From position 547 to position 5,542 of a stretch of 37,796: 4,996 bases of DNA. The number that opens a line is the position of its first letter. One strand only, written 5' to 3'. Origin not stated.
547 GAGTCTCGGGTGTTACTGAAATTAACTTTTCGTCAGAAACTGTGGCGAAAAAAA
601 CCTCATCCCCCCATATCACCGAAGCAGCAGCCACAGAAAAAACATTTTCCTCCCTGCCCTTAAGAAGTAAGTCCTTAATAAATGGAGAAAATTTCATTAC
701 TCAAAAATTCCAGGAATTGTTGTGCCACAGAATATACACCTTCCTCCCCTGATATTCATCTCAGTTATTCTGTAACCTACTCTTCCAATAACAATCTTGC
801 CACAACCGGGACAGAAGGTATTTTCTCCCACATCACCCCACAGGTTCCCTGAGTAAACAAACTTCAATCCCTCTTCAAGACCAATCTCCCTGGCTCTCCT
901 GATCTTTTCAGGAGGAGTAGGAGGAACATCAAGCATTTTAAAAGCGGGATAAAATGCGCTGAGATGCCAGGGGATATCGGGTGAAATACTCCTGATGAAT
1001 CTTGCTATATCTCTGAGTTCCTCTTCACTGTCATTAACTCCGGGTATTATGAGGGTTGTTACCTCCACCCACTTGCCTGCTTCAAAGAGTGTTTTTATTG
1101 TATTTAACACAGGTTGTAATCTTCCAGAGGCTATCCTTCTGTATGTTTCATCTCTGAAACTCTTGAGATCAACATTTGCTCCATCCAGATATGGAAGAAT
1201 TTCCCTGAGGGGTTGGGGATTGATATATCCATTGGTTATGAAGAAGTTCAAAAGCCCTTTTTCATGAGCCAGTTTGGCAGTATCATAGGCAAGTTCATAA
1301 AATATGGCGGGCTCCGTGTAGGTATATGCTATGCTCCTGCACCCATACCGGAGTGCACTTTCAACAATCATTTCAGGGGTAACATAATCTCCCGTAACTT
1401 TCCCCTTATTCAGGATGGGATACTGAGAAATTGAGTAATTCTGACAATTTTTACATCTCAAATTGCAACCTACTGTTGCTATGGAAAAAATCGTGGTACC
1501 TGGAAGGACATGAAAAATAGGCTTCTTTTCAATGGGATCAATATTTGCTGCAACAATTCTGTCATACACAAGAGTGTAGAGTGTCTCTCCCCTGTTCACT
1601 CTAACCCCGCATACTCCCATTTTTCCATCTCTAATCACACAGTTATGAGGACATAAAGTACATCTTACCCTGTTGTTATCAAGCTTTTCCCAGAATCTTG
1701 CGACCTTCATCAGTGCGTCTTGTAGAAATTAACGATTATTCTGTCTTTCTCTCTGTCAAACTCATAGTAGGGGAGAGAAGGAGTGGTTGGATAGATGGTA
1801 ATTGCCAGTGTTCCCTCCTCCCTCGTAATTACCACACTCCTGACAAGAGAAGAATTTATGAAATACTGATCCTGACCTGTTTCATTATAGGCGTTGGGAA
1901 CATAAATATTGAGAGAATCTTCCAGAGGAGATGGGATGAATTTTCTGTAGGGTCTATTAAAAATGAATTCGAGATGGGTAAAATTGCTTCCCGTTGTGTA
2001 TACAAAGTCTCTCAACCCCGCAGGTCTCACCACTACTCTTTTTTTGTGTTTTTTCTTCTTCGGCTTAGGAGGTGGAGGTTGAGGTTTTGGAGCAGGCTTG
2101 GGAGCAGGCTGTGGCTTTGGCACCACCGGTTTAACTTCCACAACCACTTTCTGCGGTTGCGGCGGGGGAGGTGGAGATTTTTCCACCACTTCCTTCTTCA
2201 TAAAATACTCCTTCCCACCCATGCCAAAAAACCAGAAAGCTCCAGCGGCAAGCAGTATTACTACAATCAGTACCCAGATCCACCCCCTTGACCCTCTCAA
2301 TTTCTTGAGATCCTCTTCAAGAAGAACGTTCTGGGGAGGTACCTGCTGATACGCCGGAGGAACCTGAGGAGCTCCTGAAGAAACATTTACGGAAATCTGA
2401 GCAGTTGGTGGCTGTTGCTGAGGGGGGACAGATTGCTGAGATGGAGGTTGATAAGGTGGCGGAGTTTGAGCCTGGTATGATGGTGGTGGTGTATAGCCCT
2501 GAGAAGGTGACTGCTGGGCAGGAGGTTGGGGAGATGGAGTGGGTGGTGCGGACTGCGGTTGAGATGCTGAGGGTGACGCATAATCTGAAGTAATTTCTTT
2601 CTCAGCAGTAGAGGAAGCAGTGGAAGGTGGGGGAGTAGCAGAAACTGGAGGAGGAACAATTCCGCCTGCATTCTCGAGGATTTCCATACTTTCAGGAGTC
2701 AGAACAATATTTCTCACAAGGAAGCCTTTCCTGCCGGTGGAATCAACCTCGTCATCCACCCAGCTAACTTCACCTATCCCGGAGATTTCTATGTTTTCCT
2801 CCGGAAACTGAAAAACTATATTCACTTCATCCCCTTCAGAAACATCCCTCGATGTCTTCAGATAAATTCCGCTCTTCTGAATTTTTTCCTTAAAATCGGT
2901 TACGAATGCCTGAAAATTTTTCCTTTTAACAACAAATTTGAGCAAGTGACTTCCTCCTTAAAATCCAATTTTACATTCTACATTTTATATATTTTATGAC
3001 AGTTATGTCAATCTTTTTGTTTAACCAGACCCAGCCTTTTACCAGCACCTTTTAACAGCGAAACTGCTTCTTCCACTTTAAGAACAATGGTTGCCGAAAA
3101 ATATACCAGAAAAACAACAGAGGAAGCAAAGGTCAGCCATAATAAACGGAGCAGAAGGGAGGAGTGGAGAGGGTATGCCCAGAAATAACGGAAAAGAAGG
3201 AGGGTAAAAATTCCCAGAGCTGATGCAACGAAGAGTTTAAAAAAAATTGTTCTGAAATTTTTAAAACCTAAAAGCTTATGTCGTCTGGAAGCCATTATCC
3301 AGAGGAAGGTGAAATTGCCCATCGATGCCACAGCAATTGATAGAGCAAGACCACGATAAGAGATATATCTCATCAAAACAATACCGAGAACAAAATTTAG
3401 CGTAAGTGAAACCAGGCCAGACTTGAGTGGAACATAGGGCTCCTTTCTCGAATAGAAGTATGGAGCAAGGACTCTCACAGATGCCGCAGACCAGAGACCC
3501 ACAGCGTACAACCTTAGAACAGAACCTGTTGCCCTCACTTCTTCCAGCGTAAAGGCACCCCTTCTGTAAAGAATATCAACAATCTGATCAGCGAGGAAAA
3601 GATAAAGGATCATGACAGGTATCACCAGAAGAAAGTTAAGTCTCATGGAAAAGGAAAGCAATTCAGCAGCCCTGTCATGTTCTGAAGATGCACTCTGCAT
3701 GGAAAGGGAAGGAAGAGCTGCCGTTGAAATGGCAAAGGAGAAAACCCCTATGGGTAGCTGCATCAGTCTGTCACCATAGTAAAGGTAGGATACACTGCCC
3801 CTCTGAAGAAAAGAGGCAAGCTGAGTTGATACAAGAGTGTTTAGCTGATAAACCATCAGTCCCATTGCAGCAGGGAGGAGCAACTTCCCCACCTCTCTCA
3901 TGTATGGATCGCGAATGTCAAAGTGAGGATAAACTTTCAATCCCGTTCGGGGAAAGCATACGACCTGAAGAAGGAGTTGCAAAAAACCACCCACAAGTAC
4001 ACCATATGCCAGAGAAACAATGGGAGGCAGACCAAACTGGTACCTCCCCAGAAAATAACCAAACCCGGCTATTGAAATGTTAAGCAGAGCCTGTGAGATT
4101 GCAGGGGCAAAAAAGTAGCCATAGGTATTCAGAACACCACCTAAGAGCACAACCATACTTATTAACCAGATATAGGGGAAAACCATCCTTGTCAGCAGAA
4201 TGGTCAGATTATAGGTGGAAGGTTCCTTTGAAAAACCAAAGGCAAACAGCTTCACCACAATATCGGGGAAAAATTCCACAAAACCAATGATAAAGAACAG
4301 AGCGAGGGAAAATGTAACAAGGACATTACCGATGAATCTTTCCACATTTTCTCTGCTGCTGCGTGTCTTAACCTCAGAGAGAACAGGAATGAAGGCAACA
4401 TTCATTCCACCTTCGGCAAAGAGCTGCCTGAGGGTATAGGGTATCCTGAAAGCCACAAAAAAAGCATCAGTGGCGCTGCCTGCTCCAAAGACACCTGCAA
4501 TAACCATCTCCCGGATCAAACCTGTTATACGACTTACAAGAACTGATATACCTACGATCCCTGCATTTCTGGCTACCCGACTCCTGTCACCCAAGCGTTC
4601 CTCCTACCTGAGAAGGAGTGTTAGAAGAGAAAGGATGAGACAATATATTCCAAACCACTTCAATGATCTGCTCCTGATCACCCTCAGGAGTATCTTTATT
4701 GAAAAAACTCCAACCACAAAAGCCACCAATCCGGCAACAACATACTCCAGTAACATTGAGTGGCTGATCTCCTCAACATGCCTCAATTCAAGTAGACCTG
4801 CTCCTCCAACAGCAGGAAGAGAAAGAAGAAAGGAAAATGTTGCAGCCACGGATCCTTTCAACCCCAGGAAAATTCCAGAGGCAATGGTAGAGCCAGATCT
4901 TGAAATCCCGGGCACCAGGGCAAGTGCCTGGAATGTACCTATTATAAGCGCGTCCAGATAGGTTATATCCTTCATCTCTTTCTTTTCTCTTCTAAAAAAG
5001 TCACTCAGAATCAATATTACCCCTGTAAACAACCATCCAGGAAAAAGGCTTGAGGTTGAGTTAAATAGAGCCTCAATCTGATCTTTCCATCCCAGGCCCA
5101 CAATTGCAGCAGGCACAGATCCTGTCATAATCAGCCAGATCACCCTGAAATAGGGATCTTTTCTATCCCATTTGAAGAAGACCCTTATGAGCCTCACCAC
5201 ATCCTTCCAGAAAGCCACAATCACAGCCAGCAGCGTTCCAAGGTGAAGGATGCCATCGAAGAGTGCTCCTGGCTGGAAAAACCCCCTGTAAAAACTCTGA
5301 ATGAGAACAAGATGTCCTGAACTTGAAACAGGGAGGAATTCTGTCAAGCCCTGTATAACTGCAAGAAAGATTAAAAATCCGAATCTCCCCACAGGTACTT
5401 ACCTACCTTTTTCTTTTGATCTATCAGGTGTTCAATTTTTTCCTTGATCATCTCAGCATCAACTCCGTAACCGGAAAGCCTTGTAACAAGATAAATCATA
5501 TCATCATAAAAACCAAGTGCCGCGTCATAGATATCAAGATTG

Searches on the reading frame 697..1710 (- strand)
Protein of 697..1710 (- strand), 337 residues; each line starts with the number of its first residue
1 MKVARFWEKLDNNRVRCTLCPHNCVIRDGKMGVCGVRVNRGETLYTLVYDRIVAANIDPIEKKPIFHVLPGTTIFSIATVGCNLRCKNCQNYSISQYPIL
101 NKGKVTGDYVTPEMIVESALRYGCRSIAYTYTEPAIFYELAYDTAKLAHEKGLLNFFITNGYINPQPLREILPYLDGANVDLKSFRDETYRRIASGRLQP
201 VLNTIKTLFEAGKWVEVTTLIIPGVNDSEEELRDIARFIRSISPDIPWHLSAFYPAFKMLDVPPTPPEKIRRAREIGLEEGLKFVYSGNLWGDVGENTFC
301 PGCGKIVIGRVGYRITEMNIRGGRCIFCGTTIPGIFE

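Call 36: search_protein_families(library=pfam, proteins=[window:697-1710:-], max_evalue=0.001)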
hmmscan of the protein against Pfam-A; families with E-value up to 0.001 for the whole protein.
window:697-1710:- (337 aa): 1 family
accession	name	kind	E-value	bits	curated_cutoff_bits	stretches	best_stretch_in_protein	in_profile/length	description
PF04055.27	Radical_SAM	-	9.7e-23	81.6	29.5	1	78-233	3-163/166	Radical SAM superfamily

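Call 79: find_encoding_contigs(protein=window:697-1710:-, flank=10000, max_places=1)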
Protein window:697-1710:- (337 aa): 1 contig read that carries it; 1 place shown.
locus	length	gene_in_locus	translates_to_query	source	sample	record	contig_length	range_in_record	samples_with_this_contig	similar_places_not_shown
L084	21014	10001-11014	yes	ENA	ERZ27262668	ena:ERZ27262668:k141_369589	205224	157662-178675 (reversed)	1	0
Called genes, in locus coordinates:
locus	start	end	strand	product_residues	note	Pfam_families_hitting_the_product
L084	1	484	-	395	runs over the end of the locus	-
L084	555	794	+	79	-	-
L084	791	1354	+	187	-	-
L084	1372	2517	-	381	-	PF02771:Acyl-CoA_dh_N, PF02770:Acyl-CoA_dh_M, PF00441:Acyl-CoA_dh_1, PF08028:Acyl-CoA_dh_2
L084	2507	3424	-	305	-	PF05853:BKACE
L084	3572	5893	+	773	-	PF00488:MutS_V, PF01713:Smr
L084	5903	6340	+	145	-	-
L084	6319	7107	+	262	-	PF02673:BacA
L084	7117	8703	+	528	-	PF03023:MurJ, PF01554:MatE (weak)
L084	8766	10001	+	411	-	-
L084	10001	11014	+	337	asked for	PF04055:Radical_SAM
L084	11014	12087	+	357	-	PF00144:Beta-lactamase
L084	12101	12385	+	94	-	PF22277:EncFtn-like, PF02915:Rubrerythrin, PF09537:DUF2383 (weak)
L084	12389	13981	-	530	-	PF04963:Sigma54_CBD, PF04552:Sigma54_DBD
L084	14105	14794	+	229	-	PF00392:GntR, PF07729:FCD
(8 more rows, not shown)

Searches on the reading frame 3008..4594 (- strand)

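Call 36: search_protein_families(library=pfam, proteins=[window:3008-4594:-], max_evalue=0.001)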
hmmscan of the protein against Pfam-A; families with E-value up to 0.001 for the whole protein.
window:3008-4594:- (528 aa): 2 families
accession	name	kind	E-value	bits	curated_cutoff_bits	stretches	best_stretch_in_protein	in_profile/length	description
PF03023.19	MurJ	-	1.2e-115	387.2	27.4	1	32-481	1-447/451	Lipid II flippase MurJ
PF01554.23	MatE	-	2.2e-05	24.7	24.9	1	241-405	1-160/161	MatE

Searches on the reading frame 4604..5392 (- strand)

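Call 36: search_protein_families(library=pfam, proteins=[window:4604-5392:-], max_evalue=0.001)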
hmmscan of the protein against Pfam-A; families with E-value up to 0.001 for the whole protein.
window:4604-5392:- (262 aa): 1 family
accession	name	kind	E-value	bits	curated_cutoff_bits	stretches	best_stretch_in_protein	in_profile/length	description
PF02673.24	BacA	-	4.2e-77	259.7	33.4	1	8-256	2-256/257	Bacitracin resistance protein BacA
